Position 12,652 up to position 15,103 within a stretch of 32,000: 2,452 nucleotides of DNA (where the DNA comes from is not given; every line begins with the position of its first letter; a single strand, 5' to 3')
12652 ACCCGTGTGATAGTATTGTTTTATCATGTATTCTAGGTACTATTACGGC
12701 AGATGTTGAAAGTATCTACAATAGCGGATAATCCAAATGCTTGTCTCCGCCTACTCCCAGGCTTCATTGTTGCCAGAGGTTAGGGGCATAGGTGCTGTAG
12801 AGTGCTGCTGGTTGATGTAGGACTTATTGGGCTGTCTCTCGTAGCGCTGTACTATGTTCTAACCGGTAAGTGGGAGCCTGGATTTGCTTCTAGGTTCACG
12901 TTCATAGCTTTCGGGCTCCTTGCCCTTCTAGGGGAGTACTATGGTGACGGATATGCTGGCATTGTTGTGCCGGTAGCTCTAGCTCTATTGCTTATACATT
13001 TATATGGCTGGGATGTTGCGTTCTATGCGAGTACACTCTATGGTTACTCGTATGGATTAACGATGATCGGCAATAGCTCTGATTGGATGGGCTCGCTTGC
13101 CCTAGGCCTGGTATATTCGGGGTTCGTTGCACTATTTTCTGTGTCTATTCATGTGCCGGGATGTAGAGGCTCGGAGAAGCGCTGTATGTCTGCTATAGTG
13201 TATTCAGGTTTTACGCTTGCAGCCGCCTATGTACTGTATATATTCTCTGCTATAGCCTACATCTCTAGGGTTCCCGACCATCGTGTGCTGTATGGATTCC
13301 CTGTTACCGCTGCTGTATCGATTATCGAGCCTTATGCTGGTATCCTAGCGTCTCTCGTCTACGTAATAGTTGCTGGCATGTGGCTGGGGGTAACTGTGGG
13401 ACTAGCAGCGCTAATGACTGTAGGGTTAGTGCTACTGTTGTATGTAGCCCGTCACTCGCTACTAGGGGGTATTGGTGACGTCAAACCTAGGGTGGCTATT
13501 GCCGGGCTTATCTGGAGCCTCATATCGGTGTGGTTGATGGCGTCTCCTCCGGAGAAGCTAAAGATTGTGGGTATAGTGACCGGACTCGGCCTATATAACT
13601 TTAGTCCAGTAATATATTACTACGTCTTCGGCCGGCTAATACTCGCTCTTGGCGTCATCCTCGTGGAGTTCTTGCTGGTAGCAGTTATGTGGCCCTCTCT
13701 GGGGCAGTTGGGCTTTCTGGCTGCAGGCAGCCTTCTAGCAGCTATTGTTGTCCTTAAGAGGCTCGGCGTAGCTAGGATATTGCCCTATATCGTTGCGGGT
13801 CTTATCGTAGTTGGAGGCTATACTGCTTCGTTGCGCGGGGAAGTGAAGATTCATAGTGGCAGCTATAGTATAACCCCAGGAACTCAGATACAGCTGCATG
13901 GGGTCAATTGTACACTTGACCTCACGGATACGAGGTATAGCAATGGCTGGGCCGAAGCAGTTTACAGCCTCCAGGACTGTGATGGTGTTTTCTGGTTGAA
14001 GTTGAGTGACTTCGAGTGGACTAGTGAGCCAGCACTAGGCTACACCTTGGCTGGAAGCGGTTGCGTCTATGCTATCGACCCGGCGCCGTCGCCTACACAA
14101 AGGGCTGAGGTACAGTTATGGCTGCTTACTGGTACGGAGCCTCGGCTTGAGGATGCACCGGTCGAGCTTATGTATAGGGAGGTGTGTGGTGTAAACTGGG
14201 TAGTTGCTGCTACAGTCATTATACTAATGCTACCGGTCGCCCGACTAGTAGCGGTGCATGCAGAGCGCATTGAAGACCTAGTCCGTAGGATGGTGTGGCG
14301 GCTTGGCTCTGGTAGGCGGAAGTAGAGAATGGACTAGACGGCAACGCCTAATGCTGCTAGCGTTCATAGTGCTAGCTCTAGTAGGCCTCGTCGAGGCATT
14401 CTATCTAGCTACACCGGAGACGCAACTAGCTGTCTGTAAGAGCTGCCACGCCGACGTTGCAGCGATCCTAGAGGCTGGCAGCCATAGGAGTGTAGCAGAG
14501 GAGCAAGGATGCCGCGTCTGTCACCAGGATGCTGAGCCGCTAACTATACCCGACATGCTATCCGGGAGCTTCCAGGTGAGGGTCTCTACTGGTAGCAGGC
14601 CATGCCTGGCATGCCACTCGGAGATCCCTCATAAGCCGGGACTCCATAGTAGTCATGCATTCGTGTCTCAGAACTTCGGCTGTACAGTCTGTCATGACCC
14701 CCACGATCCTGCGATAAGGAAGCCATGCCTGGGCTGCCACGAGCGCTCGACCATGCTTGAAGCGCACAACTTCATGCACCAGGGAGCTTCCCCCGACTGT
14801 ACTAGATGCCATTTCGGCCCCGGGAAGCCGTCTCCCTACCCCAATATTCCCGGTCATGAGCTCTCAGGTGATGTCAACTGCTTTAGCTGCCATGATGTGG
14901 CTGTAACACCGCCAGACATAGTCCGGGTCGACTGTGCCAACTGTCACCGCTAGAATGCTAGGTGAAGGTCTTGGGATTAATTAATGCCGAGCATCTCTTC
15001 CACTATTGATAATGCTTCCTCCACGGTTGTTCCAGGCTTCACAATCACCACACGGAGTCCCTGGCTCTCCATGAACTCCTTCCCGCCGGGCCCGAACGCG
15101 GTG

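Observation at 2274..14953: Five-cytochrome, 32-CxxCH gene island with no terminal reductase: candidate archaeal extracellular electron-transfer system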

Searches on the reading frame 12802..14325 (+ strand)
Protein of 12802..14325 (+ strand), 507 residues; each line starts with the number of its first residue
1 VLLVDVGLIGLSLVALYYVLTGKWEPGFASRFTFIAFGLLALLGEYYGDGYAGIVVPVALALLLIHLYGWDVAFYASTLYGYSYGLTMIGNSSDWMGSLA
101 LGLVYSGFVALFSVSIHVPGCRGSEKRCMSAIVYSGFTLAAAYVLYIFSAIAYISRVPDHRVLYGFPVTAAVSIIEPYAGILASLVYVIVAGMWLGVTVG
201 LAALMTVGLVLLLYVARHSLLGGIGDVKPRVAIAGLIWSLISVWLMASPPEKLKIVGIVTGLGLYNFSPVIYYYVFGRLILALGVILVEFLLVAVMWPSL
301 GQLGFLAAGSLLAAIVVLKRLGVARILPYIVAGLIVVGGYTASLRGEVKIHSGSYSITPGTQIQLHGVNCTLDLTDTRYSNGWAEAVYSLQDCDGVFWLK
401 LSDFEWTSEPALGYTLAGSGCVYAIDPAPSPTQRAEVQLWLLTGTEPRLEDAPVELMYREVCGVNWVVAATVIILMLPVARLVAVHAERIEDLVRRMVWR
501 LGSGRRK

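Call 4: search_protein_families(library=pfam, proteins=[window:12802-14325:+], max_evalue=0.1)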
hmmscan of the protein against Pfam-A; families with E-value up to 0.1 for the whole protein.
window:12802-14325:+ (507 aa): 0 families

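Call 7: search_protein_families(library=ncbifam, proteins=[window:12802-14325:+], max_evalue=0.1)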
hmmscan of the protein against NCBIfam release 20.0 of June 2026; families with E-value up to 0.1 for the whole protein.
window:12802-14325:+ (507 aa): 0 families

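Call 49: search_solved_structures(query=window:12802-14322:+, max_evalue=10, show_alignments=0)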
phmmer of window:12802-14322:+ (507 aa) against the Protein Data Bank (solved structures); distinct sequences matched with E-value up to 10: 4.
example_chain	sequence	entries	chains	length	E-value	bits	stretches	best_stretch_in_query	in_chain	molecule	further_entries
3snz_A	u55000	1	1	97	0.45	12.6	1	352-411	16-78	Clostrillin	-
3i9h_A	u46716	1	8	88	1.6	10.8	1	351-411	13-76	Beta and gamma crystallin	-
3iaj_A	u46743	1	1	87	1.6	10.8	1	351-411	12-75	Beta and gamma crystallin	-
3sny_A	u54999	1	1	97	1.9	10.5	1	351-410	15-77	Clostrillin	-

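Call 54: predict_structure(protein=window:12802-14322:+)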
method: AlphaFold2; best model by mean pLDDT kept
length: 507 residues; sequences in the alignment: 1
mean_pLDDT: 44.0   pTM: 0.24
mean pLDDT of the five models: 44.0, 43.7, 41.2, 41.1, 39.2
residues with pLDDT >= 90: 0; 70-90: 0; 50-70: 137; < 50: 370
segments of 3 or more residues with pLDDT < 50: 1-3, 22-30, 63-66, 68-80, 82-93, 95-98, 108-181, 183-188, 190-200, 218-235, 237-280, 288-302, 335-360, 364-368, 376-390, 394-476, 478-480, 505-507
pLDDT, mean of each block of 10 residues (from residue 1): 53 53 47 53 52 52 48 47 44 46 50 37 43 48 47 42 35 41 48 44 55 51 42 47 44 39 34 42 51 45 51 58 55 47 30 38 47 48 40 39 27 23 26 30 31 29 35 46 55 63 50
secondary structure, 60 per line:
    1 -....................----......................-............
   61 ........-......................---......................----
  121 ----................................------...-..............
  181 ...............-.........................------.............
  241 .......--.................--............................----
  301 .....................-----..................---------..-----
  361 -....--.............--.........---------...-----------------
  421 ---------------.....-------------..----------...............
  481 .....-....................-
elements in order: H2-21 H26-47 H49-68 H70-91 H95-116 H125-156 H167-195 H197-221 H228-247 H250-266 H269-296 H301-321 H327-344 E362-365 E368-380 E383-391 E436-440 H466-485 H487-506

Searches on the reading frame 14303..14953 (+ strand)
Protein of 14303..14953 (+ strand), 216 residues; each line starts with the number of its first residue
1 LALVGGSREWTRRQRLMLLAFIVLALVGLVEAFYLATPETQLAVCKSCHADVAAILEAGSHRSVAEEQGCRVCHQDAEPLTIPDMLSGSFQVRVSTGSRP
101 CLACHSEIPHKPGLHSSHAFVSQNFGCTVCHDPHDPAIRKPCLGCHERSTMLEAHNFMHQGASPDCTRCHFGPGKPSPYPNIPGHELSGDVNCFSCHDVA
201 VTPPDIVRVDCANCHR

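Call 4: search_protein_families(library=pfam, proteins=[window:14303-14953:+], max_evalue=0.1)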
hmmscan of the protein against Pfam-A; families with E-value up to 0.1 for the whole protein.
window:14303-14953:+ (216 aa): 3 families
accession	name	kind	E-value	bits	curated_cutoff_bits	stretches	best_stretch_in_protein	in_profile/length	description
PF14522.11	Cytochrome_C7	-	2.9e-12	46.7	24.8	3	43-78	14-52/67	Cytochrome c7 and related cytochrome c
PF09699.15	Paired_CXXCH_1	-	2.7e-10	40.2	20.6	2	61-107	1-38/41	Doubled CXXCH motif (Paired_CXXCH_1)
PF14537.11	Cytochrom_c3_2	-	4.3e-06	27.6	25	1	67-147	6-79/79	Cytochrome c3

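Call 7: search_protein_families(library=ncbifam, proteins=[window:14303-14953:+], max_evalue=0.1)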
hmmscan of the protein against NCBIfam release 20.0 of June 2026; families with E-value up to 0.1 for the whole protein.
window:14303-14953:+ (216 aa): 8 families
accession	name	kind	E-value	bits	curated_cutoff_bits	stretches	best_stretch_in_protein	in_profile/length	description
TIGR03508.1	decahem_SO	subfamily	2.4e-07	30.5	192.2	1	36-135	64-154/258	DmsE family decaheme c-type cytochrome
NF041028.1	decahem_GSU2203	exception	5.5e-06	25.8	325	1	37-171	96-230/317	GSU2203 family decaheme c-type cytochrome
TIGR04257.1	nanowire_3heme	domain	0.00016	21.8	40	0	89-147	14-75/75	c(7)-type cytochrome triheme domain-containing protein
NF047727.1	4hemeCytCCctA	equivalog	0.011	15.9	180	1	65-147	35-105/109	tetraheme c-type cytochrome CctA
TIGR01905.1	paired_CXXCH_1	subfamily_domain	0.019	14.9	25.2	0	39-53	26-40/41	doubled CXXCH domain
TIGR03153.1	cytochr_NrfH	equivalog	0.034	14.2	134.2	1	41-76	27-135/138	cytochrome c nitrite reductase small subunit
TIGR03507.1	decahem_SO1788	subfamily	0.035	12.5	209.3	2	41-80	268-308/672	OmcA/MtrC family decaheme c-type cytochrome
TIGR04315.1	octaheme_Shew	subfamily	0.038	13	375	1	150-199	59-105/440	tetrathionate reductase family octaheme c-type cytochrome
